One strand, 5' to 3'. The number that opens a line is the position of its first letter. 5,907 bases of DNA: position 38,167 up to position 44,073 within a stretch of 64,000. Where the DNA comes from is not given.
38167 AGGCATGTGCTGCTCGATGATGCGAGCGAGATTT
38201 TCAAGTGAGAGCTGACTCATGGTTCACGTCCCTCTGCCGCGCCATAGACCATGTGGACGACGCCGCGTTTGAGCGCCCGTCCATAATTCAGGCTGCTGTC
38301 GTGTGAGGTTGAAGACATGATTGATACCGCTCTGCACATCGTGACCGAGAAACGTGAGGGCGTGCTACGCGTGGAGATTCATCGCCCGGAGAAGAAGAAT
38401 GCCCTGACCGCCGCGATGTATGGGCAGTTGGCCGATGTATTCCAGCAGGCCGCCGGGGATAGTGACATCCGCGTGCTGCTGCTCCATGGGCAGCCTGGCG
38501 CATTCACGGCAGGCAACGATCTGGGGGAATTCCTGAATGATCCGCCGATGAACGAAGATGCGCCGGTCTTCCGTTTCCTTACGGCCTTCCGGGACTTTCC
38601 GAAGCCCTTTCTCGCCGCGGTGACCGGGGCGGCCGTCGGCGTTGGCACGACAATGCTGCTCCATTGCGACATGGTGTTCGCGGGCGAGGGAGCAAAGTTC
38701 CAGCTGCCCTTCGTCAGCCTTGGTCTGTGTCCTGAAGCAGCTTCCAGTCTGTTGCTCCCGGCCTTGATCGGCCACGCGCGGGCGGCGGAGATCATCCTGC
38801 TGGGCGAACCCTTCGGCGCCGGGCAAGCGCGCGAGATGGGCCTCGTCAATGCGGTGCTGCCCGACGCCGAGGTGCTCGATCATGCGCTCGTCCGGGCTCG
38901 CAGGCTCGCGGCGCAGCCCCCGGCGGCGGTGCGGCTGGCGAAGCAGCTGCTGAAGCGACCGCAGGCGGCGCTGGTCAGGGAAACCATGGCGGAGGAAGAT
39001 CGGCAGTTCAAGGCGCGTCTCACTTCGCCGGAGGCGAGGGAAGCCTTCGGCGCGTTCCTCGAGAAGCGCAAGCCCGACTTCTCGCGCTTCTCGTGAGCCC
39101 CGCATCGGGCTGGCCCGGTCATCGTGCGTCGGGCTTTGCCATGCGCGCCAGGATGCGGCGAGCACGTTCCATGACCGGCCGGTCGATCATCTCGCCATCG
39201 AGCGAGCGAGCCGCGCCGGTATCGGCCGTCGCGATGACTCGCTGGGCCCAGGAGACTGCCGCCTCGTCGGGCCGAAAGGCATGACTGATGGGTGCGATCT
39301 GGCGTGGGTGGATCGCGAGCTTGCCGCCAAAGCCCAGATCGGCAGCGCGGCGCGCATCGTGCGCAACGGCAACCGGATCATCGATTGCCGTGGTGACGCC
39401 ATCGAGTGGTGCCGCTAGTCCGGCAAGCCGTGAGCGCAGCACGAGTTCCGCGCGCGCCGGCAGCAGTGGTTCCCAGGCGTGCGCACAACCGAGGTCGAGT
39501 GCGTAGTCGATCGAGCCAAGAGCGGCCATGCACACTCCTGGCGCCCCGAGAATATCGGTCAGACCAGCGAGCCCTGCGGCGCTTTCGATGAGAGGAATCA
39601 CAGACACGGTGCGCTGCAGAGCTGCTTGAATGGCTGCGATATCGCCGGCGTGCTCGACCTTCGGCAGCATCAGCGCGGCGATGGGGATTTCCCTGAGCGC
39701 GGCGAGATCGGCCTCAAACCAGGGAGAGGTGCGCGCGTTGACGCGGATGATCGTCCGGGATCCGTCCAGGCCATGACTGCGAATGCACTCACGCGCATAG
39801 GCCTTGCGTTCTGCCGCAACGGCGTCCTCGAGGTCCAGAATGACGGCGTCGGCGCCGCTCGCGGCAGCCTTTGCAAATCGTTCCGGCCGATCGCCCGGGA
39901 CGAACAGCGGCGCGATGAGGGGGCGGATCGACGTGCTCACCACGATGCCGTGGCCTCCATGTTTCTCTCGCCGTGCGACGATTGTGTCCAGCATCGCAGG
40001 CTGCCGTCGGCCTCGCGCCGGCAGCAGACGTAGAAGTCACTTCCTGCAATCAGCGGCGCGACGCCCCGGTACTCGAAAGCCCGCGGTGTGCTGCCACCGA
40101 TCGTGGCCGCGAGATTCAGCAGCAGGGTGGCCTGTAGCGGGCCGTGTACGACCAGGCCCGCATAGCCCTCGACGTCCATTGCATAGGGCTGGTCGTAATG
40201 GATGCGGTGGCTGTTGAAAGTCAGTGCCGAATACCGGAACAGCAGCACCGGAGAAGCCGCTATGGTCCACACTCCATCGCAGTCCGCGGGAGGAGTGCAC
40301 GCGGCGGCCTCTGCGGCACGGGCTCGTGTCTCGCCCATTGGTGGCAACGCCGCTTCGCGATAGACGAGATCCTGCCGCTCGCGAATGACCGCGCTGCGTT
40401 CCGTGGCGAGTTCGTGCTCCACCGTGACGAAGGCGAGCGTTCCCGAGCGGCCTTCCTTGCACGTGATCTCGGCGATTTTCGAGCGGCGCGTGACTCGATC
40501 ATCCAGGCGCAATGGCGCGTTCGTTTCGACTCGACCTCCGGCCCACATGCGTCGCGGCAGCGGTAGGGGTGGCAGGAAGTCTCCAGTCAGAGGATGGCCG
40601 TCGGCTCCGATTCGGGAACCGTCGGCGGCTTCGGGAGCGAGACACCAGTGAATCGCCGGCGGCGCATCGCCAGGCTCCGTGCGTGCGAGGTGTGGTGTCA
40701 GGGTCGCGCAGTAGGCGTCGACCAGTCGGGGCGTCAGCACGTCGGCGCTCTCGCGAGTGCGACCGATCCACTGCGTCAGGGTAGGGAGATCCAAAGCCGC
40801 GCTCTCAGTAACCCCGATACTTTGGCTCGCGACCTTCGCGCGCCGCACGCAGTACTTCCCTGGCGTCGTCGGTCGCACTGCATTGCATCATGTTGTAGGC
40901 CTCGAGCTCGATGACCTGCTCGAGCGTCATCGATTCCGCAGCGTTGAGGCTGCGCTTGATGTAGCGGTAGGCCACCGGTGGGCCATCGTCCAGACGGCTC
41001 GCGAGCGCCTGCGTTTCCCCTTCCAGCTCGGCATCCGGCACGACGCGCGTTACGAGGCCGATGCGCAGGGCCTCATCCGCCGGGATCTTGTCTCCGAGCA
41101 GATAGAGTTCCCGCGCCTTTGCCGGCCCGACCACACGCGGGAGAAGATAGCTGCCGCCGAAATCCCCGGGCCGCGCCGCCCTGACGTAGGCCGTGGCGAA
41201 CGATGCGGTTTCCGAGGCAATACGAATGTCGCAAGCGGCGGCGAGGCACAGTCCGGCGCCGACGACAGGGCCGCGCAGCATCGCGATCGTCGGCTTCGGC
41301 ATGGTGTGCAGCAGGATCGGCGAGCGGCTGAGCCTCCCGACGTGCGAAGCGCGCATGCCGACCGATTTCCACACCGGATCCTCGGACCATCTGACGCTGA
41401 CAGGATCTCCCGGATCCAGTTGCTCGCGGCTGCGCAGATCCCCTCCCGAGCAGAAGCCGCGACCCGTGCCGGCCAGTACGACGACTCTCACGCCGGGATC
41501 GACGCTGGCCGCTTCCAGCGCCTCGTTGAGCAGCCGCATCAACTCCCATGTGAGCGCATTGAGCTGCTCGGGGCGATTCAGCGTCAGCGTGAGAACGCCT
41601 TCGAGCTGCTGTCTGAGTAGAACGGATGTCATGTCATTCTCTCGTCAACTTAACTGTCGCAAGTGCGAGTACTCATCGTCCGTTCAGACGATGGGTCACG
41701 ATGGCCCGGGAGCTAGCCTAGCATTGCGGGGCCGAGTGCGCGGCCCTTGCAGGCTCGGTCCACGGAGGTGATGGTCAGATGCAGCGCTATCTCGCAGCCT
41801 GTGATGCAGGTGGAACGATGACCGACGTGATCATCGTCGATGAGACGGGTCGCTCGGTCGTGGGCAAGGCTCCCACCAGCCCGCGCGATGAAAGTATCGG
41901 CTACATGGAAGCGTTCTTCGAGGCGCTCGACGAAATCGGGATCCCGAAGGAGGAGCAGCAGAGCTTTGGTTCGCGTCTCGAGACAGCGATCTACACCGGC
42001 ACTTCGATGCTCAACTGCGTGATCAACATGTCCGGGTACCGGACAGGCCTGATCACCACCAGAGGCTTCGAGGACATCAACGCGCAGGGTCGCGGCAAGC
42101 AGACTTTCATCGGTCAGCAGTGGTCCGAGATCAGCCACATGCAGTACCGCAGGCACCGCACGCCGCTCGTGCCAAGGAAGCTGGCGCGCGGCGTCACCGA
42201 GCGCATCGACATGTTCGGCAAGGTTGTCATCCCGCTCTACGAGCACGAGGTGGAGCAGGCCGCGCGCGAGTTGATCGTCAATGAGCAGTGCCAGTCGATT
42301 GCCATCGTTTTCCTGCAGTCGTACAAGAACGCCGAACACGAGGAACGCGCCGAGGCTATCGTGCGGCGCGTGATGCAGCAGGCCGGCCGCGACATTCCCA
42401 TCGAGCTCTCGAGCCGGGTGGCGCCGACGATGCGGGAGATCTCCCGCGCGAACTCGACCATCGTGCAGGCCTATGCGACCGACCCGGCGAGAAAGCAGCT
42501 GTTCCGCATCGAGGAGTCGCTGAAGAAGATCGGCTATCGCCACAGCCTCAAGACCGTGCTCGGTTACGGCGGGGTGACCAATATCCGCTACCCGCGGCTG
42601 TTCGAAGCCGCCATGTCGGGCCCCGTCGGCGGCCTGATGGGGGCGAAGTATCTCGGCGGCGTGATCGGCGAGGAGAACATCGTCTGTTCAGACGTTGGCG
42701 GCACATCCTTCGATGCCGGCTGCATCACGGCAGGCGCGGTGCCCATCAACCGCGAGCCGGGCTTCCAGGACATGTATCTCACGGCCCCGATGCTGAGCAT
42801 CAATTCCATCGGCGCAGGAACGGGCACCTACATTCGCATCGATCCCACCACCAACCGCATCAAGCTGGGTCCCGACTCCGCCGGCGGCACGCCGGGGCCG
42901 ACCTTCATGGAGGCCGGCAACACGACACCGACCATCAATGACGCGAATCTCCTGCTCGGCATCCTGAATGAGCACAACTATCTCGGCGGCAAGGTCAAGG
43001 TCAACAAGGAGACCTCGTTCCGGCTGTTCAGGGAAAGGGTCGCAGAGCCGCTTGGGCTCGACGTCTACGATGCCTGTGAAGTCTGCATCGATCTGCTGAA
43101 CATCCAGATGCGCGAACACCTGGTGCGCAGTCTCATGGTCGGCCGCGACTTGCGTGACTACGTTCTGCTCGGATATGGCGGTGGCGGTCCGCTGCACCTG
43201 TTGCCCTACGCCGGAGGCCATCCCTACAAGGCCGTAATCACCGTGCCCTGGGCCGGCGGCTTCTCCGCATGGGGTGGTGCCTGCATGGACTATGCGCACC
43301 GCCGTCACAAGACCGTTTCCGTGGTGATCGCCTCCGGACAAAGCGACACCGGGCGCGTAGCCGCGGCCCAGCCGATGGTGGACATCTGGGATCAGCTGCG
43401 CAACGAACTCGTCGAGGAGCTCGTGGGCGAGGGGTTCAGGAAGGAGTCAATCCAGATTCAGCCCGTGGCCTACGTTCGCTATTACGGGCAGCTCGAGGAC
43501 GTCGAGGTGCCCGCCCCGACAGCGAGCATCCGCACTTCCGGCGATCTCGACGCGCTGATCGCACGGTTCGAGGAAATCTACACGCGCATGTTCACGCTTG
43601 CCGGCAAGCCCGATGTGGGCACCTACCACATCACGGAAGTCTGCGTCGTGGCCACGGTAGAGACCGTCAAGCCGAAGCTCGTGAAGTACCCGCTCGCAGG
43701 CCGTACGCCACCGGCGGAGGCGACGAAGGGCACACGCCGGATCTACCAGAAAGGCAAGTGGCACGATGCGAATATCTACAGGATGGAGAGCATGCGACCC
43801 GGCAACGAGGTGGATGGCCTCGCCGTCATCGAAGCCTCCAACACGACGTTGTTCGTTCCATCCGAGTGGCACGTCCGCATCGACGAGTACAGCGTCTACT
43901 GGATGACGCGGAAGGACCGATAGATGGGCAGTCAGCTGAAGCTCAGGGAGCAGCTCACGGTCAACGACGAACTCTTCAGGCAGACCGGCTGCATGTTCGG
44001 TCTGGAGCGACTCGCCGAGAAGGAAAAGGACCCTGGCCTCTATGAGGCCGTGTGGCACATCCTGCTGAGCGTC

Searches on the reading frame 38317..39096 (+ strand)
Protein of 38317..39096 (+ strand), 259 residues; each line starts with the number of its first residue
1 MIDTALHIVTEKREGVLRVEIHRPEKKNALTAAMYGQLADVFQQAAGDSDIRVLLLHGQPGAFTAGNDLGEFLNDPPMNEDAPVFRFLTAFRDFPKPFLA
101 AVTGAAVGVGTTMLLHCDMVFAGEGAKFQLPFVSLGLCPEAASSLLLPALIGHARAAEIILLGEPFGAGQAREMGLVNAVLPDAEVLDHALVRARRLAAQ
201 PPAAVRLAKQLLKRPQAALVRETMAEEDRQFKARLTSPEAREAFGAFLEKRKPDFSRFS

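Call 52: search_protein_families(library=pfam, proteins=[window:38317-39096:+], max_evalue=0.00001)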
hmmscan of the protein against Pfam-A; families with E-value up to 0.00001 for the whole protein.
window:38317-39096:+ (259 aa): 2 families
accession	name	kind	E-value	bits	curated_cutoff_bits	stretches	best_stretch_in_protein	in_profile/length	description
PF00378.25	ECH_1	-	2.2e-56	191.4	27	1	11-256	1-249/251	Enoyl-CoA hydratase/isomerase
PF16113.10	ECH_2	-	3.7e-20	73.1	27.2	1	18-232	3-227/335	Enoyl-CoA hydratase/isomerase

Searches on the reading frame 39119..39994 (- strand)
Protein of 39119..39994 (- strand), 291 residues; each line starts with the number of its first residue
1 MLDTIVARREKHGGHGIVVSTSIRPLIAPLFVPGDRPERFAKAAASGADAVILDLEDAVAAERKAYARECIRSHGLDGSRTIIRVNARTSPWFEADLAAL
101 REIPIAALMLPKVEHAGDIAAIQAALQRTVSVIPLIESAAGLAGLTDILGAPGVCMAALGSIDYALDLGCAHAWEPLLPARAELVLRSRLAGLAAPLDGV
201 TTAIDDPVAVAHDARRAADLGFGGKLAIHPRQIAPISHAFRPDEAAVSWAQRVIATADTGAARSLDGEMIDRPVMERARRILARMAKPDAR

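Call 53: search_protein_families(library=pfam, proteins=[window:39119-39994:-], max_evalue=0.00001)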
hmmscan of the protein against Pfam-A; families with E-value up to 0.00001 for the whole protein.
window:39119-39994:- (291 aa): 2 families
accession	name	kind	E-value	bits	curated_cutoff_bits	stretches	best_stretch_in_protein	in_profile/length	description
PF03328.21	HpcH_HpaI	-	1.4e-34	119.8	25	1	30-230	4-221/221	HpcH/HpaI aldolase/citrate lyase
PF15617.12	C-C_Bond_Lyase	-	1.2e-08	35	28.4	0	220-284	248-314/320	C-C_Bond_Lyase of the TIM-Barrel fold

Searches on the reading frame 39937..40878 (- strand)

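Call 53: search_protein_families(library=pfam, proteins=[window:39937-40878:-], max_evalue=0.00001)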
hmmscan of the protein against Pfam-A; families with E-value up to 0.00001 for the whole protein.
window:39937-40878:- (313 aa): 1 family
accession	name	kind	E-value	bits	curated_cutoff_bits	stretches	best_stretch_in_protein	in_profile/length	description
PF13452.11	FAS1_DH_region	-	3.2e-11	43.9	22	1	77-167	45-131/132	FAS1-like, dehydratase domain region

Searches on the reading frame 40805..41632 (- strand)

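Call 53: search_protein_families(library=pfam, proteins=[window:40805-41632:-], max_evalue=0.00001)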
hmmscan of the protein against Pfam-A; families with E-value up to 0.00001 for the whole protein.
window:40805-41632:- (275 aa): 2 families
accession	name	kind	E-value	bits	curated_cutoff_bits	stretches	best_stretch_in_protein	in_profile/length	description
PF00378.25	ECH_1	-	9.5e-53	179.5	27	1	11-273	4-249/251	Enoyl-CoA hydratase/isomerase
PF16113.10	ECH_2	-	5.4e-36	125.2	27.2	1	15-265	3-239/335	Enoyl-CoA hydratase/isomerase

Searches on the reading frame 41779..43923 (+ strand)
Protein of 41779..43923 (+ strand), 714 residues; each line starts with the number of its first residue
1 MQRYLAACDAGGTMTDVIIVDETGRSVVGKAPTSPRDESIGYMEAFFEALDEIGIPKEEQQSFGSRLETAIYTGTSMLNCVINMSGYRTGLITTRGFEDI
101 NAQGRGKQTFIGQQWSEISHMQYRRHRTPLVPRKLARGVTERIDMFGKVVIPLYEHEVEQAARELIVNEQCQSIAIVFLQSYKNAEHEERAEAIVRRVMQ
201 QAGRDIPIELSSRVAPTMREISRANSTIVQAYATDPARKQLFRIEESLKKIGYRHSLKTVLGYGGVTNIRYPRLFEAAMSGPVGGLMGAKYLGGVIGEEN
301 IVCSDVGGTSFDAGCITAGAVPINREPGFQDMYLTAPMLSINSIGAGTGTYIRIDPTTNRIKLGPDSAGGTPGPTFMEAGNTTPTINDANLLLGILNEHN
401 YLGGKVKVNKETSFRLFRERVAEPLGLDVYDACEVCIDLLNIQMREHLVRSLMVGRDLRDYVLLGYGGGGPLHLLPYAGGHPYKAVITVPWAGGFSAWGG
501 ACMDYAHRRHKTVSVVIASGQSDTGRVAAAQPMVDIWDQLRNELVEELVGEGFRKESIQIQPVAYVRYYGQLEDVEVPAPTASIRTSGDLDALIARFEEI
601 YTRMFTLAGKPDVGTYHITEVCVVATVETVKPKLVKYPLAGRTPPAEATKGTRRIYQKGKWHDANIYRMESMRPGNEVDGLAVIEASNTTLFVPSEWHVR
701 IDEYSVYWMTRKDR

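Call 53: search_protein_families(library=pfam, proteins=[window:41779-43923:+], max_evalue=0.00001)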
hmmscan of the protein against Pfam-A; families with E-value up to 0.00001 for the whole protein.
window:41779-43923:+ (714 aa): 3 families
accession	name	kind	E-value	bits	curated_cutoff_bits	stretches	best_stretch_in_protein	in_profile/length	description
PF01968.24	Hydantoinase_A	-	1.5e-61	208.7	22.9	1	223-508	1-290/291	Hydantoinase/oxoprolinase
PF19278.4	Hydant_A_C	-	1.3e-56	191.5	21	1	522-706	3-187/193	Hydantoinase/oxoprolinase C-terminal domain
PF05378.19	Hydant_A_N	-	2.6e-34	118.9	25.2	1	8-198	4-175/176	Hydantoinase/oxoprolinase N-terminal region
